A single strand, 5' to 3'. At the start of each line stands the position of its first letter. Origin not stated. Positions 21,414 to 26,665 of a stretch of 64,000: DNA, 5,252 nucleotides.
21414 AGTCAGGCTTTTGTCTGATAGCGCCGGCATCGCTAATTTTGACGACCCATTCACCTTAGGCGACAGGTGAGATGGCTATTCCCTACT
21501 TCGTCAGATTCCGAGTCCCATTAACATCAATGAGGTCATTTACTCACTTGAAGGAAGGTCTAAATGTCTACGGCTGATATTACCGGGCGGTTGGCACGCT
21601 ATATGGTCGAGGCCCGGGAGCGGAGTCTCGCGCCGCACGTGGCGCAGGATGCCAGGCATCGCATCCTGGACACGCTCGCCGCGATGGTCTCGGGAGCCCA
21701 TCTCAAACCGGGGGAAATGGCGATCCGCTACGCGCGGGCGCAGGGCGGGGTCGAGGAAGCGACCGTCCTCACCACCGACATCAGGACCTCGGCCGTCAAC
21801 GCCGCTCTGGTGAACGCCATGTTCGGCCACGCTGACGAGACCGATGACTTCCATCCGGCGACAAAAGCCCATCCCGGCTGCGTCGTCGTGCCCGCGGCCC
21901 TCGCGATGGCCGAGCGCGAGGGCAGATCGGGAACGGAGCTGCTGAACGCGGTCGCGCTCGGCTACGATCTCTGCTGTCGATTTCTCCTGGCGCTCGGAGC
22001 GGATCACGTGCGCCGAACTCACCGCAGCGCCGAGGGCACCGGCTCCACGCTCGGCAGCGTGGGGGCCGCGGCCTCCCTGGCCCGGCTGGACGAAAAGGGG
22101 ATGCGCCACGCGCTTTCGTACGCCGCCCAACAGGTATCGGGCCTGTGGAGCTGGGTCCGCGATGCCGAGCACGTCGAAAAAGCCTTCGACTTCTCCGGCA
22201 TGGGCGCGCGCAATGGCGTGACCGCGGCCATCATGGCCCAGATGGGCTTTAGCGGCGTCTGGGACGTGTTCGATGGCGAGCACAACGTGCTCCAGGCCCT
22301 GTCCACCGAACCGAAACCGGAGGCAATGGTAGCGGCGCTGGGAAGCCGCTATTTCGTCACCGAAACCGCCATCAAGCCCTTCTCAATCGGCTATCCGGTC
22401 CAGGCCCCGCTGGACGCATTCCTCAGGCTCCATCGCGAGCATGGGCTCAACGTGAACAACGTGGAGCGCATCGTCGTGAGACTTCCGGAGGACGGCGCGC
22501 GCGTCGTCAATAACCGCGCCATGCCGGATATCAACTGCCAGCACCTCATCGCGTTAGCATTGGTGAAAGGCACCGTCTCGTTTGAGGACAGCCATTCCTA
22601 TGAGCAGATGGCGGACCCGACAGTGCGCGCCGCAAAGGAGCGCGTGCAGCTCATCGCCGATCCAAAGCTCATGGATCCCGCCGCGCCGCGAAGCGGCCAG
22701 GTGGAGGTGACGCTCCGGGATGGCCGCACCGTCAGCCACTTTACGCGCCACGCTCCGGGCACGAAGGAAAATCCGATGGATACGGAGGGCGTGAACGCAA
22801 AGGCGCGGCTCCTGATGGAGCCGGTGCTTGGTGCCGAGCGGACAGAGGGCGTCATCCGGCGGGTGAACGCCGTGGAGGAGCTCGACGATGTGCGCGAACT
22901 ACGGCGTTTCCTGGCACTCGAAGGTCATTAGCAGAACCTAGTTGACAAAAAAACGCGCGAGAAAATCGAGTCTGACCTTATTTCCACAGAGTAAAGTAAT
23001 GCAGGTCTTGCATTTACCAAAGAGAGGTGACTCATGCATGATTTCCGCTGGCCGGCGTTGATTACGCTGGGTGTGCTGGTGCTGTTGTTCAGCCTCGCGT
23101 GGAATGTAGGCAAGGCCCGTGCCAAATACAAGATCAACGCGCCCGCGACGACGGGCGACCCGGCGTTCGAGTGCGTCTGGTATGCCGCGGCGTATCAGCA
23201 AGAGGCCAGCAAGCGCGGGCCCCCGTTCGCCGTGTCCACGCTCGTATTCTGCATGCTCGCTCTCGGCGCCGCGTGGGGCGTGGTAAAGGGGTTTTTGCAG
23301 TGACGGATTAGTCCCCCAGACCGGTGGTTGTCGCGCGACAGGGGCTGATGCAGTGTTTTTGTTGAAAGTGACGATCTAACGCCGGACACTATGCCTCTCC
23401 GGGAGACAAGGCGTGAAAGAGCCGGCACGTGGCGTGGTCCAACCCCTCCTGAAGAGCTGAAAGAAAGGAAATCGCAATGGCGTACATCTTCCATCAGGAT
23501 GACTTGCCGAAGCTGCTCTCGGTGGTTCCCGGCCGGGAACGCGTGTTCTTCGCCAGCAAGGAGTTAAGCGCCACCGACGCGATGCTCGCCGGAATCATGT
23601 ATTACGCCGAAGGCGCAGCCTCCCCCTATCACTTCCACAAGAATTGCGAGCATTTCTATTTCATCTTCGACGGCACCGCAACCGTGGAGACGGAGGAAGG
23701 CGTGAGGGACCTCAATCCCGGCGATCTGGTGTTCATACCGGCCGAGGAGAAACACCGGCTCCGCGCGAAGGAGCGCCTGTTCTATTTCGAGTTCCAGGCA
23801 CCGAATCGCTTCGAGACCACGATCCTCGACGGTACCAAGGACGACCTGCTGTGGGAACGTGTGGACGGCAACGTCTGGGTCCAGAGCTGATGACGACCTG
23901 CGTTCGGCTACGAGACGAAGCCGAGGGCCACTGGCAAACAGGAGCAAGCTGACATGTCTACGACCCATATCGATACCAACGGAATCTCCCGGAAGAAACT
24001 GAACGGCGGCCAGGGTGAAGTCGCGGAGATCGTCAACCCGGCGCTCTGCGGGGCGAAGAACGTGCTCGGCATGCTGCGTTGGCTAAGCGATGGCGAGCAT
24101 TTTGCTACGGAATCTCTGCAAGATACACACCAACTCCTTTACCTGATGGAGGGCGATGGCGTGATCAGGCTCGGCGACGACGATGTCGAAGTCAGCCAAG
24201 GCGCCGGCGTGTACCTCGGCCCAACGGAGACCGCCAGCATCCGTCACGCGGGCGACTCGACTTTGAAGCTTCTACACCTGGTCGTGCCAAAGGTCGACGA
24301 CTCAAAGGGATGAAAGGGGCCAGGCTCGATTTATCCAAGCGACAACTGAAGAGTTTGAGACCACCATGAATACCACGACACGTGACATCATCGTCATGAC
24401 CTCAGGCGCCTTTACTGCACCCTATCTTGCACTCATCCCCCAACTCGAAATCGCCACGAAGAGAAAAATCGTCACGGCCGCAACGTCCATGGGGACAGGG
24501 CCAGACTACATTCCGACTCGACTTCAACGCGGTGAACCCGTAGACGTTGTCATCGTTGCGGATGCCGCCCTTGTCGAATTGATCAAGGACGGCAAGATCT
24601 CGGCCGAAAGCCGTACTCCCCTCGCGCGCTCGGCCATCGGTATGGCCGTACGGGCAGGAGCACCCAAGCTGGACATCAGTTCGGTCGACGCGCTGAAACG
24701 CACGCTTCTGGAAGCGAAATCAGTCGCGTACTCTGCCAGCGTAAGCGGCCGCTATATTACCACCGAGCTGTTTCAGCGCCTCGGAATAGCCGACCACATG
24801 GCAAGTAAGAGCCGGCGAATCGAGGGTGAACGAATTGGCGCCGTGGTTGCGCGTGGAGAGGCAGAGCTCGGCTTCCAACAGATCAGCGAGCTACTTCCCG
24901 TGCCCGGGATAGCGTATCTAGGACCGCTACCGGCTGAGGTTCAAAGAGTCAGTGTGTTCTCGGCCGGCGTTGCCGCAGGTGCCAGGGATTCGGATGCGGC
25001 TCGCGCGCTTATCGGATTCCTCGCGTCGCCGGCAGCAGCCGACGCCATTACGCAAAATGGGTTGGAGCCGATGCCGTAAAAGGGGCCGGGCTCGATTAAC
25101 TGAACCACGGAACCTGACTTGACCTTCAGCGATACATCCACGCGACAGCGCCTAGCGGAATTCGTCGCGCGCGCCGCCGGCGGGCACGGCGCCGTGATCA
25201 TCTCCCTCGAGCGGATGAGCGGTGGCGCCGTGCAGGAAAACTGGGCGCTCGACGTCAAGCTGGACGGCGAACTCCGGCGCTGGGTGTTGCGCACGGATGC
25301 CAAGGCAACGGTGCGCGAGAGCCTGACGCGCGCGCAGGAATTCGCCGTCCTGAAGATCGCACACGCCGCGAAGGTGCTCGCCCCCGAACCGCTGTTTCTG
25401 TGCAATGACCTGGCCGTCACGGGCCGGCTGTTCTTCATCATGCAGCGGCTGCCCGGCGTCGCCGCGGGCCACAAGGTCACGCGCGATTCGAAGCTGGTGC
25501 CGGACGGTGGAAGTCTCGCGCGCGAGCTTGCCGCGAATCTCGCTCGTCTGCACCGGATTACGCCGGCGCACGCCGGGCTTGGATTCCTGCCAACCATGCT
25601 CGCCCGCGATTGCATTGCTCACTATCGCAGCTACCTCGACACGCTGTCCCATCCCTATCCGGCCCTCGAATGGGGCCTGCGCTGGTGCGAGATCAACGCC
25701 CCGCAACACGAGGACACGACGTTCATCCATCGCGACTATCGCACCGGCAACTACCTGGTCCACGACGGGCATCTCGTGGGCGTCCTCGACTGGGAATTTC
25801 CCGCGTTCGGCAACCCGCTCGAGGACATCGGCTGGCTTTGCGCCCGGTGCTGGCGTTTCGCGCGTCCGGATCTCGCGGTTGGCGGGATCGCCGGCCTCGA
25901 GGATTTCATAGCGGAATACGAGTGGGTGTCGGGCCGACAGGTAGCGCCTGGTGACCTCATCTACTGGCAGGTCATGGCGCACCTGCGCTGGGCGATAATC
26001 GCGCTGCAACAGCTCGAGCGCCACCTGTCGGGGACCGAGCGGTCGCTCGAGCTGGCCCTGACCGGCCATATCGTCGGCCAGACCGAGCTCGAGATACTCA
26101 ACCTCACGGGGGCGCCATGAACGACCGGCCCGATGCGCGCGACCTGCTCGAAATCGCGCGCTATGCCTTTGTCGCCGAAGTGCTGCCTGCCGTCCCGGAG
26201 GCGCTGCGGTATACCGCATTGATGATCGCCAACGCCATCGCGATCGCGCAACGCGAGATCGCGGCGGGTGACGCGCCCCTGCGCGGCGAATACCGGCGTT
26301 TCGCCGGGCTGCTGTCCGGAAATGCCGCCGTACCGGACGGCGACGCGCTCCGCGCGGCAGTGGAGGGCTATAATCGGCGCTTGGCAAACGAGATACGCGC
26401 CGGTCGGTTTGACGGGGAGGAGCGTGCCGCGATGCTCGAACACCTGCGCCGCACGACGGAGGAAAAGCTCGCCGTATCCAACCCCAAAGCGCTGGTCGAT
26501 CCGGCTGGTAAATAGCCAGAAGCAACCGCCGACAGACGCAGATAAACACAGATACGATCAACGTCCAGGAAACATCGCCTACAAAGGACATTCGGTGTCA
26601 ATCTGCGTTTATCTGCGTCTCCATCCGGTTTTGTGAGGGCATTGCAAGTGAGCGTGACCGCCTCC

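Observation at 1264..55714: Intergenic space is saturated with mosaic elements assembled from tandem 7-nt and 10-nt words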

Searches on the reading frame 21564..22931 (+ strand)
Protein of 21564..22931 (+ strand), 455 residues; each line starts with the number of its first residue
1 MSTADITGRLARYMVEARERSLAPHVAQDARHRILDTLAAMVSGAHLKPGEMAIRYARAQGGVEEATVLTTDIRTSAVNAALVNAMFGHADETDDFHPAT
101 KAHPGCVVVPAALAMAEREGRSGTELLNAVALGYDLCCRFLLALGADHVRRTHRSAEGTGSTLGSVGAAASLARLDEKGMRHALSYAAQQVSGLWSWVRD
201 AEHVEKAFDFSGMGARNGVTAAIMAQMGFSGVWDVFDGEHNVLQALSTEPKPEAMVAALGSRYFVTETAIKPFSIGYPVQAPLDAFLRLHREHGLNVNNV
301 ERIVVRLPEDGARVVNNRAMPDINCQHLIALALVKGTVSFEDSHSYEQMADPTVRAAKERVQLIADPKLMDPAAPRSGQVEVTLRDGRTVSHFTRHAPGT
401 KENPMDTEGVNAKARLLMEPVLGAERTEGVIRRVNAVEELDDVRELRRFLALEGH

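Call 17: search_protein_families(library=pfam, proteins=[window:21564-22931:+])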
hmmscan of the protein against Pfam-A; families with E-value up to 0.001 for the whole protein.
window:21564-22931:+ (455 aa): 2 families
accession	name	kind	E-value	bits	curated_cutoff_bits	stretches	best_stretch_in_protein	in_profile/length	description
PF03972.19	MmgE_PrpD_N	-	8.2e-55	186.1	32.1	1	9-253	2-242/244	MmgE/PrpD N-terminal domain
PF19305.4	MmgE_PrpD_C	-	2.5e-25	89.7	32.1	1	273-431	1-167/173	MmgE/PrpD C-terminal domain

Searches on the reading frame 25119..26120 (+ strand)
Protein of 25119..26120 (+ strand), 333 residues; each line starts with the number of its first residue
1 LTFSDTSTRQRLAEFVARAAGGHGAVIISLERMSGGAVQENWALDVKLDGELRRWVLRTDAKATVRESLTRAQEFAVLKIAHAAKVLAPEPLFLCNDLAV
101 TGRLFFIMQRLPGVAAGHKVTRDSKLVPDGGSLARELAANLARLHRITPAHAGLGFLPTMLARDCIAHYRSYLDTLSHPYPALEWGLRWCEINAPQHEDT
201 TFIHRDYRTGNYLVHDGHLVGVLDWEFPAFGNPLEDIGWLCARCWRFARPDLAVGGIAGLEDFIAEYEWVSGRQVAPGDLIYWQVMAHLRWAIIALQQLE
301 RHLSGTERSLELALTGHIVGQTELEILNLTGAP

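Call 17: search_protein_families(library=pfam, proteins=[window:25119-26120:+])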
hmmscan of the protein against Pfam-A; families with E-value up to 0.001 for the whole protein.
window:25119-26120:+ (333 aa): 1 family
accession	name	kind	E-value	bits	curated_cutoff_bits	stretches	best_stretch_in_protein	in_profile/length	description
PF01636.29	APH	-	3.2e-34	119.2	23.2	1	34-257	6-225/239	Phosphotransferase enzyme family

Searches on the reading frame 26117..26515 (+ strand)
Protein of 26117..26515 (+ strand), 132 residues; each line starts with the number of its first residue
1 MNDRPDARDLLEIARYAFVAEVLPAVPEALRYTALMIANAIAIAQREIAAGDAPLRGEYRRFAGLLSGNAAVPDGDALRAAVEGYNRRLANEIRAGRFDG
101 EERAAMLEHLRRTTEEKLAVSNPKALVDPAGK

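Call 76: search_protein_families(library=pfam, max_evalue=0.01, proteins=[window:26117-26515:+])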
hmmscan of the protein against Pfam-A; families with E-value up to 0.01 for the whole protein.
window:26117-26515:+ (132 aa): 1 family
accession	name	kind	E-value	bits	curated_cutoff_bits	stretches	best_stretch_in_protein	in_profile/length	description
PF19802.4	DUF6285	-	1.2e-21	77.6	28.1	1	24-124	1-90/91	Domain of unknown function (DUF6285)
